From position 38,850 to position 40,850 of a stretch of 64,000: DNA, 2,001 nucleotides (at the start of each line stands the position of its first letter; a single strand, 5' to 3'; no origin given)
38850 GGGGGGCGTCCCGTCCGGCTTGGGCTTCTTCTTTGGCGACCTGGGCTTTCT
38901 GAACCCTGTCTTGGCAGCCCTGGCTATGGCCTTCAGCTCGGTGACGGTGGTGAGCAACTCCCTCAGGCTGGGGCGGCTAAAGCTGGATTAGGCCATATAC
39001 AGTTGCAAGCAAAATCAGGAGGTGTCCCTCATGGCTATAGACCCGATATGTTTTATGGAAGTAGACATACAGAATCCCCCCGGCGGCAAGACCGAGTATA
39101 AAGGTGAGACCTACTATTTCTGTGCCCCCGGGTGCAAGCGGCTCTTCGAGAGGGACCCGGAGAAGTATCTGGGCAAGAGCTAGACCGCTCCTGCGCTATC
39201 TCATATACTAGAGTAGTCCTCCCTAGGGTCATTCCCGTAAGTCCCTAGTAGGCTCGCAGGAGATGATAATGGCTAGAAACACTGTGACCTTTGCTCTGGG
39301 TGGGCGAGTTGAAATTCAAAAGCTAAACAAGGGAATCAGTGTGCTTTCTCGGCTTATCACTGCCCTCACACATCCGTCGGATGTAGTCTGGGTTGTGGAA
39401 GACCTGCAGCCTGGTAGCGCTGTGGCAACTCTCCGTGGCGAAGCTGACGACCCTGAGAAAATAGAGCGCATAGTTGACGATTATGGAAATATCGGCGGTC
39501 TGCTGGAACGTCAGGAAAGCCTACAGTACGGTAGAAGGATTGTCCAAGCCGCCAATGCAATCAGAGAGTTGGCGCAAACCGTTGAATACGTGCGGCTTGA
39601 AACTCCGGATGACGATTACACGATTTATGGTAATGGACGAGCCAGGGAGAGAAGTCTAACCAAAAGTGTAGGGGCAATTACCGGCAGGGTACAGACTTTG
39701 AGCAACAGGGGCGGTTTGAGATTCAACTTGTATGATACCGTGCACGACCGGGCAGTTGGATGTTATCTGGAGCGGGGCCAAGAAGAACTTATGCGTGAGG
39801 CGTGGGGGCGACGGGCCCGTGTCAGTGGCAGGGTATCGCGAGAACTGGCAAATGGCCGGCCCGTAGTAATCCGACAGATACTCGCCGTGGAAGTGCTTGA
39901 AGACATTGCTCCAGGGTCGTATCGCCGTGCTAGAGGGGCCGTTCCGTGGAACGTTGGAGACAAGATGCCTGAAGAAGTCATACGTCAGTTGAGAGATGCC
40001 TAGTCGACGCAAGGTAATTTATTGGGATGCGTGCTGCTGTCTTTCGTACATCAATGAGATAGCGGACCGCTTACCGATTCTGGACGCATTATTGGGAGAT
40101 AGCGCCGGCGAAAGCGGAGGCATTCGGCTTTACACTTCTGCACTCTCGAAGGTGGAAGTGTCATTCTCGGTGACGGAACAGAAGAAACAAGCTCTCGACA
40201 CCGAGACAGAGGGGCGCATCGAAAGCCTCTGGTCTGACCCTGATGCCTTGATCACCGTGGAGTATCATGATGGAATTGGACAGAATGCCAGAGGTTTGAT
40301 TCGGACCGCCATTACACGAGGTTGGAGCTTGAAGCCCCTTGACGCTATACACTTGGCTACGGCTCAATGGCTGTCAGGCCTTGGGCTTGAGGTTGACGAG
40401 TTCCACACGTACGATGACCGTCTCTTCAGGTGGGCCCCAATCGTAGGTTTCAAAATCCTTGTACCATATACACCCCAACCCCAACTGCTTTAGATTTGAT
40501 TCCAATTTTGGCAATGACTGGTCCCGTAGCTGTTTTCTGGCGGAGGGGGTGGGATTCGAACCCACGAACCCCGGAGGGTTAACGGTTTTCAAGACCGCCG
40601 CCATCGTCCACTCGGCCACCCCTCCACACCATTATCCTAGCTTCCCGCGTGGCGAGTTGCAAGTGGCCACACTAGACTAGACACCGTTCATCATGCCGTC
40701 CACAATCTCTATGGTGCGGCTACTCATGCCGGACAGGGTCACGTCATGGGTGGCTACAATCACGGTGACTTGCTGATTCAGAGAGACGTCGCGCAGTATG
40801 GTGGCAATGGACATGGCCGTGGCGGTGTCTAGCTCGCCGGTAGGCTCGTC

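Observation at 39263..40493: PIN toxin coupled to an unusually large (about 245 aa) unknown partner beside tRNA-Ser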

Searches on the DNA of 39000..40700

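Call 78: search_rna_families(source=window, start=39000, end=40700, threshold=evalue, max_evalue=1)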
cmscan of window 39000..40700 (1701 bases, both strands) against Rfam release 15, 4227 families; matches with E-value up to 1: 3.
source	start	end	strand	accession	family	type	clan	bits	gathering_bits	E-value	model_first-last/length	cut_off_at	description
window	40541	40625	-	RF00005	tRNA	Gene; tRNA;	CL00001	58.2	29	1.5e-11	1-71/71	no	tRNA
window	40470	40633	-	RF02223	sX4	Gene; sRNA;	-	32.2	70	0.00016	1-167/167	no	Proteobacterial sRNA sX4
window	40541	40590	+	RF04351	Plastid-psbl-rps4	Cis-reg;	-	30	68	0.00079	1-53/53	no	Plastid-psbl-rps4 3UTR RNA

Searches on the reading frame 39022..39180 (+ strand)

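Call 4: search_protein_families(library=pfam, proteins=[window:39022-39180:+], max_evalue=1)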
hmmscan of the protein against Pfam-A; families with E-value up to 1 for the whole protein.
window:39022-39180:+ (53 aa): 2 families
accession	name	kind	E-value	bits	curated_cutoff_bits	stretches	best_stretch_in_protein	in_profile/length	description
PF04945.19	YHS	-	5.6e-14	52.3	30.3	1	6-51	2-45/47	YHS domain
PF24273.1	TRASH_HVO_1752_C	-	0.0011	19.5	27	1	21-44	15-38/47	HVO_1752, C-terminal TRASH domain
